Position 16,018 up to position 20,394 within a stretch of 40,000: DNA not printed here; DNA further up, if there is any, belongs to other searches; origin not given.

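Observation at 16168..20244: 1358-aa casposon cargo protein: HigA-type HTH fused to a large unassigned body, possibly defence- or conflict-related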

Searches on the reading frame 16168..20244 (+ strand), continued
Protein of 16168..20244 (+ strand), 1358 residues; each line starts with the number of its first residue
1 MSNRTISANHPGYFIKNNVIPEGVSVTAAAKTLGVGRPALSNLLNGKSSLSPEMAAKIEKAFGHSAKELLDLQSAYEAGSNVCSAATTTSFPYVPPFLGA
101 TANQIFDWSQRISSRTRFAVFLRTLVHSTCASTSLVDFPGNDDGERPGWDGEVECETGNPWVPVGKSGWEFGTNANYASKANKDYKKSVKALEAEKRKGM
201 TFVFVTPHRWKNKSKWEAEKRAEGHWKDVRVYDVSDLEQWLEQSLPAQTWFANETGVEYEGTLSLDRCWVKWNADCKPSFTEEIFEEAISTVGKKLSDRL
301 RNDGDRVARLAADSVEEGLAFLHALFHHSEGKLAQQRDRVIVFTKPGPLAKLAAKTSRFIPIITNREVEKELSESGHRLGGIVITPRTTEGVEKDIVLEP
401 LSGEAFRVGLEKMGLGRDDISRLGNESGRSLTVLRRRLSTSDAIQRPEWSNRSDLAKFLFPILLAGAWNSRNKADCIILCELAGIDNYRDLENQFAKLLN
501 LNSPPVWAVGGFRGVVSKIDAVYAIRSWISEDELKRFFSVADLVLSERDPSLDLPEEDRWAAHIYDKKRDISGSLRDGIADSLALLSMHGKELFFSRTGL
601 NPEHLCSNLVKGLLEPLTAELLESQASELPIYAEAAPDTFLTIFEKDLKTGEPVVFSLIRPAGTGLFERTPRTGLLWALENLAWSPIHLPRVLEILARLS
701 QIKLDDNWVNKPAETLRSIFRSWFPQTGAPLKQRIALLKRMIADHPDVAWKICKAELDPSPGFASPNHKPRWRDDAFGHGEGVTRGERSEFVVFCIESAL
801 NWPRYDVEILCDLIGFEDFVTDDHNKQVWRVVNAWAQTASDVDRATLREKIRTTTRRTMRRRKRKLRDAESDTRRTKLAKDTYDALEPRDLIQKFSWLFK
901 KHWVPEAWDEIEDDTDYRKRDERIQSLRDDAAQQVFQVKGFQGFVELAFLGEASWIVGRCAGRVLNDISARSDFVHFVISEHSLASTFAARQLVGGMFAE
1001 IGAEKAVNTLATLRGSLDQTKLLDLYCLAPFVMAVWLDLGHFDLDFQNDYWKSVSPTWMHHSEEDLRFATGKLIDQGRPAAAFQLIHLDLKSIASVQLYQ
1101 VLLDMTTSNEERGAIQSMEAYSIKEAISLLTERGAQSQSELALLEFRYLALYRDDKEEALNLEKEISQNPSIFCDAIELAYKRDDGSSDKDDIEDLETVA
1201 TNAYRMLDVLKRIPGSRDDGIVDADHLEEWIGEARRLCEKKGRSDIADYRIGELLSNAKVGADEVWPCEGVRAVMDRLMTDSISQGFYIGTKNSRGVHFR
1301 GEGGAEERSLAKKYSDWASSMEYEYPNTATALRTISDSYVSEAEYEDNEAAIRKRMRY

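Call 75: find_encoding_contigs(protein=P0053, flank=10000, max_places=1)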
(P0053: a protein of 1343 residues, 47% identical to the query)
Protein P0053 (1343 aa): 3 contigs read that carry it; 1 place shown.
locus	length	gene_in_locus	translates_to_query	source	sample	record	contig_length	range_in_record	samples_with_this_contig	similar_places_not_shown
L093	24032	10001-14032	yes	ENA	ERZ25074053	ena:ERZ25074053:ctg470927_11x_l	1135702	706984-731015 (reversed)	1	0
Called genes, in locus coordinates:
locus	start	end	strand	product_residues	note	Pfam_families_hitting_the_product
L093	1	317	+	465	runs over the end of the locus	PF13241:NAD_binding_7, PF14824:Sirohm_synth_M, PF10414:CysG_dimeriser, PF00590:TP_methylase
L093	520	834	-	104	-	PF04358:DsrC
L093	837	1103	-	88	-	PF04077:DsrH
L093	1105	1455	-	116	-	PF02635:DsrE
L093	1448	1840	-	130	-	PF02635:DsrE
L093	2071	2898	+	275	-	PF01658:Inos-1-P_synth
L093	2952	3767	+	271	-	PF05721:PhyH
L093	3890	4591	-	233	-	PF00857:Isochorismatase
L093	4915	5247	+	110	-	PF00903:Glyoxalase (weak), PF13669:Glyoxalase_4 (weak)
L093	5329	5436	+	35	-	-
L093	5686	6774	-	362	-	PF13011:LZ_Tnp_IS481 (weak), PF13384:HTH_23, PF13518:HTH_28, PF13551:HTH_29, PF13565:HTH_32, PF13358:DDE_3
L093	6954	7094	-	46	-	-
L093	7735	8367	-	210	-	PF13707:RloB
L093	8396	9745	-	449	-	PF13175:AAA_15 (faint), PF13304:AAA_21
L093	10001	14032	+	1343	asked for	PF01381:HTH_3 (faint)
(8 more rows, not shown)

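Call 76: search_dna_similar(query=window:16168-20241:+, collection=plasmids, mode=protein, max_rows=15)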
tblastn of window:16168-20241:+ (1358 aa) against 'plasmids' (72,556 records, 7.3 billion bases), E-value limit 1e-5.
Records with a match: 48; places in all: 49; records where one place covers at least 80% of the query: 9.
Best place of each record, by identity: <60% 48.
By first word of the organism name: Rhizobium 9; Sphingobium 5; Sphingopyxis 4; Shewanella 3; Ralstonia 2; Cupriavidus 2; Sphingomonas 2; Xanthobacter 2; Ancylobacter 2; Ensifer 1; and 16 more.
By predicted mobility (MOB-suite, as given by PLSDB): conjugative 25; non-mobilizable 13; mobilizable 10.
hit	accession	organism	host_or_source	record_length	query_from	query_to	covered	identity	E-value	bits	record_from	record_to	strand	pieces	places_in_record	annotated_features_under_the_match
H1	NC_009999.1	Shewanella baltica OS195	-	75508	10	1356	99%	42.6%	0e+0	978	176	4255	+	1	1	HigA family addiction module antitoxin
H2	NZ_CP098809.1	Ensifer adhaerens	whole organism,soil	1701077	11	1358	99%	41.8%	0e+0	964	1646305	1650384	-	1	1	none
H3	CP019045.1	Halioglobus pacificus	Pure cultured ...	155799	10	1357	99%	34.6%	0e+0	731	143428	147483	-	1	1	record has no annotation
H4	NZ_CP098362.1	Paracoccus sp. TOH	cell cuture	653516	101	1355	92%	29.0%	1e-114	442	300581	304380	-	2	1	hypothetical protein (x2)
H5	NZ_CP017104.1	Rhizobium gallicum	Phaseolus vulgaris,Whole ...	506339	96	1350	92%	28.8%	1e-109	391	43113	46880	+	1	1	helix-turn-helix transcriptional regulator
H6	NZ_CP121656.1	Rhizobium sp. CB3171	Calliandra calothyrsus,cell culture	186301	96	1350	92%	28.6%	3e-110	393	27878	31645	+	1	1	helix-turn-helix transcriptional regulator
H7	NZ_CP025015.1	Rhizobium leguminosarum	Lotus corniculatus,Bacteria culture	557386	96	1350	92%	28.2%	2e-111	397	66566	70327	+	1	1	helix-turn-helix transcriptional regulator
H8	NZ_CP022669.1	Rhizobium leguminosarum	single cell,root nodules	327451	79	1350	94%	26.8%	1e-105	379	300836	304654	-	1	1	helix-turn-helix transcriptional regulator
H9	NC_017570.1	Shewanella baltica BA175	-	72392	125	1350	79%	29.8%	1e-66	346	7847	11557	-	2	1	hypothetical protein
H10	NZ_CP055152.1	Adhaeribacter radiodurans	Cell culture,rhizospheric soil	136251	103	1358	92%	24.4%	3e-86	319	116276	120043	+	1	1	hypothetical protein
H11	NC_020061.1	Rhizobium tropici CIAT 899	Phaseolus vulgaris root nodule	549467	96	1350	74%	30.4%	1e-62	416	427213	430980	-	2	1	helix-turn-helix transcriptional regulator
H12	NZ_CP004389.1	Thalassospira xiamenensis M-5 = DSM 17429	surface seawater from the sea close to ...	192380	102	1353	75%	29.3%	1e-51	343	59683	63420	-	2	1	helix-turn-helix transcriptional regulator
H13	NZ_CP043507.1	Acetobacter vaccinii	cell culture,blue berry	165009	101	1353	72%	29.8%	3e-55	335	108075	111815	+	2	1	helix-turn-helix transcriptional regulator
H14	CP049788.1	Ralstonia solanacearum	whole organism,isolated from the ...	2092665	108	1350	73%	28.8%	1e-59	362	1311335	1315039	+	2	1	hypothetical protein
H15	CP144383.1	Ralstonia solanacearum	tobacco,whole organism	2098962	108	1350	73%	28.8%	1e-59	362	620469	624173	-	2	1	hypothetical protein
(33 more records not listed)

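Call 77: search_dna_similar(query=window:16168-20241:+, collection=phages, mode=protein, max_rows=10)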
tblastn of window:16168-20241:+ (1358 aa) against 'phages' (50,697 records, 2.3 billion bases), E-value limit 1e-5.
Records with a match: 1; places in all: 1; records where one place covers at least 80% of the query: 0.
Best place of each record, by identity: <60% 1.
By first word of the organism name: Bacteriophage 1.
By host as written in the record: - 1.
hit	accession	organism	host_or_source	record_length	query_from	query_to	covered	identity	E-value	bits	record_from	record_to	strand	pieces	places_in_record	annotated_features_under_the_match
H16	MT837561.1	Bacteriophage sp.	human fecal samples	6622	121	738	46%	22.9%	2e-30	137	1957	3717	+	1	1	record has no annotation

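Call 84: find_related_loci(query=A1, collection=viral_contigs, flank=8000)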
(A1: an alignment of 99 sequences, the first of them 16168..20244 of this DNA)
Query A1 (1358 aa) in viral_contigs; peptide patterns used: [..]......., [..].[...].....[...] (x = any residue, [..] = any of these).
61 stretches matched a pattern; 9 encode a relative of the query (tblastn E <= 1e-3); 9 distinct loci.
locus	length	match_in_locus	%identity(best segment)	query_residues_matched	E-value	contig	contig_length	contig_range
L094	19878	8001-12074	48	1-1358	0e+0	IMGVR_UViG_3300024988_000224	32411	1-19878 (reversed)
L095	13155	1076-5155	42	10-1356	0e+0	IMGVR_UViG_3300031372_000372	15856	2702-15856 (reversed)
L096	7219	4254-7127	48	10-962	0e+0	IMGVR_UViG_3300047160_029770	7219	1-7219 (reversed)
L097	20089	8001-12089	44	8-1350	0e+0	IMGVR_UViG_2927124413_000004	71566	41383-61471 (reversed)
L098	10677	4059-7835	30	93-1354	2e-152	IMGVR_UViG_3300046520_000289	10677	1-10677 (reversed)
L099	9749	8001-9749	49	10-590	2e-170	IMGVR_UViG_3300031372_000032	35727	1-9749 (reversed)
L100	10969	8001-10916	41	197-1236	4e-134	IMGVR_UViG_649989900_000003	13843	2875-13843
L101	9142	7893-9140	51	3-414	6e-120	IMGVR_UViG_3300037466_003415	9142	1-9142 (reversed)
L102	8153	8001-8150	66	200-249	1e-16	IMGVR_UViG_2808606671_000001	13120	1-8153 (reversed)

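Call 85: get_annotated_region(hit=H5, flank=4000)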
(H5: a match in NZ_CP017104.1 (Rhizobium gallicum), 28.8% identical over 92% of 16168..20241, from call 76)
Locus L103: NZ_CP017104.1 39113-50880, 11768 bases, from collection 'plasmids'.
description: Rhizobium gallicum strain IE4872 plasmid pRgalIE4872c, complete sequence
organism: Rhizobium gallicum (NCBI taxid 56730)
taxonomy: Bacteria; Pseudomonadota; Alphaproteobacteria; Hyphomicrobiales; Rhizobiaceae; Rhizobium; Rhizobium gallicum
host: -; source: Phaseolus vulgaris,Whole organism,nodule from Agricultural field; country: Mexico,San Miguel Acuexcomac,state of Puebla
typing (MOB-suite, as given by PLSDB): conjugative; replicon rep_cluster_471; relaxase MOBQ; mating-pair formation MPF_T
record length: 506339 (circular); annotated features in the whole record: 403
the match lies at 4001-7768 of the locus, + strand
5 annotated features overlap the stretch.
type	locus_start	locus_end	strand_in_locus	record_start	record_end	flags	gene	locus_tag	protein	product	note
CDS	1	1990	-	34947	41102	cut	-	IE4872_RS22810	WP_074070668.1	ATP-binding protein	-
CDS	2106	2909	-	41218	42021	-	-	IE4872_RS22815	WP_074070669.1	nucleotidyl transferase AbiEii/AbiGii toxin family protein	-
CDS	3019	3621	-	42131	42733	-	-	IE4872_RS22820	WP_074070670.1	type IV toxin-antitoxin system AbiEi family antitoxin domain-containing protein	-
CDS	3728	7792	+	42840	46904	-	-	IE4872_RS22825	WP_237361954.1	helix-turn-helix transcriptional regulator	-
CDS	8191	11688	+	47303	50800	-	-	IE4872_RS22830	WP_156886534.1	hypothetical protein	-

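Call 86: get_annotated_region(hit=H1, flank=6000)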
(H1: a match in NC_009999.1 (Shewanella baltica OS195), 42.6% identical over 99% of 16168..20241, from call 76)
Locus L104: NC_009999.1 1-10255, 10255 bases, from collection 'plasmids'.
description: Shewanella baltica OS195 plasmid pS19502, complete sequence
organism: Shewanella baltica OS195 (NCBI taxid 399599)
taxonomy: Bacteria; Pseudomonadota; Gammaproteobacteria; Alteromonadales; Shewanellaceae; Shewanella; Shewanella baltica; Shewanella baltica OS195
host: -; source: -; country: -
typing (MOB-suite, as given by PLSDB): conjugative; relaxase MOBF; mating-pair formation MPF_F
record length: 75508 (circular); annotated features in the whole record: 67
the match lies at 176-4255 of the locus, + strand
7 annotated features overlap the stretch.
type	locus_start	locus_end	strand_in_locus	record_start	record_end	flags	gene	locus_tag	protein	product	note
CDS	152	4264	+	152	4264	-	-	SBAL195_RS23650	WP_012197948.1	HigA family addiction module antitoxin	-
CDS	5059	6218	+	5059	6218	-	-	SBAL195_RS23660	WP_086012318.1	IS3-like element ISSba3 family transposase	GO:0006313 - DNA transposition [Evidence IEA]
CDS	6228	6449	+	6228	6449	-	-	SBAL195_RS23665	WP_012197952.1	hypothetical protein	-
CDS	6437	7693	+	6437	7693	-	-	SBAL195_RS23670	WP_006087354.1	Y-family DNA polymerase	-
CDS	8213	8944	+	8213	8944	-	-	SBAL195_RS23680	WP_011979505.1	endonuclease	-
CDS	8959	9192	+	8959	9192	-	-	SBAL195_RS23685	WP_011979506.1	hypothetical protein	-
CDS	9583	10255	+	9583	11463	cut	-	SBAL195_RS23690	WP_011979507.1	ParB/RepB/Spo0J family partition protein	-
